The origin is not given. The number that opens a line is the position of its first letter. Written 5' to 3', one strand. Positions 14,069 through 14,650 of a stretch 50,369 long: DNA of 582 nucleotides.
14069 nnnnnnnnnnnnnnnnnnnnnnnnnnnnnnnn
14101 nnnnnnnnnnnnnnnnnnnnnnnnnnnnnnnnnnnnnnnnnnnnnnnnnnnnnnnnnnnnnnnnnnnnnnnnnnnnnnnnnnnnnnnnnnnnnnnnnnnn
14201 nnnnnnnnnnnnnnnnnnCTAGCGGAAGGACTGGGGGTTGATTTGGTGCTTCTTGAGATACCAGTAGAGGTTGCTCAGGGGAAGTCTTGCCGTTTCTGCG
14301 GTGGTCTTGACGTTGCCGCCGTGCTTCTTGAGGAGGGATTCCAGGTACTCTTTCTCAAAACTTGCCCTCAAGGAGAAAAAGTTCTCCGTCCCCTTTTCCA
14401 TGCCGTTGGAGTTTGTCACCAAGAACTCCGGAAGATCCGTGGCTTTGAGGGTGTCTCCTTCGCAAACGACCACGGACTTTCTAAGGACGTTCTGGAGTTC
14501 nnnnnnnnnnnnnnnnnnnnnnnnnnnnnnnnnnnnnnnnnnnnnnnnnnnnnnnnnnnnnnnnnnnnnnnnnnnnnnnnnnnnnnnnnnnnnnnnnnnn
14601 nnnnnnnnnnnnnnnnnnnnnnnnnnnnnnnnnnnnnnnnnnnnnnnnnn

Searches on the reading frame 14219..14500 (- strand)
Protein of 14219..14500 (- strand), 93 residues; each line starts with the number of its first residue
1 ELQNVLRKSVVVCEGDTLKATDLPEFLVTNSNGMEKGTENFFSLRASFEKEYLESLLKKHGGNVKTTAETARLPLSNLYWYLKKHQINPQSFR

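Call 40: search_protein_families(library=pfam, max_evalue=1, proteins=[window:14219-14500:-])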
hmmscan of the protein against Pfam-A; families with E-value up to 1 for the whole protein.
window:14219-14500:- (93 aa): 5 families
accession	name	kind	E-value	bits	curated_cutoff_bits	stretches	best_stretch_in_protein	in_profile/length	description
PF02954.25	HTH_8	-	0.00018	21.6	22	1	46-80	3-37/42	Bacterial regulatory protein, Fis family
PF25601.1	AAA_lid_14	-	0.00019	21.6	27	1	1-36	48-83/87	AAA+ ATPase lid domain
PF24132.1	DUF7399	-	0.055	14.3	27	1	4-79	6-80/134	Family of unknown function (DUF7399)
PF00611.28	FCH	-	0.13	13.1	27.8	1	39-58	20-39/78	Fes/CIP4, and EFC/F-BAR homology domain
PF00533.33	BRCT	-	0.16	12.7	21.3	1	45-66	16-37/78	BRCA1 C Terminus (BRCT) domain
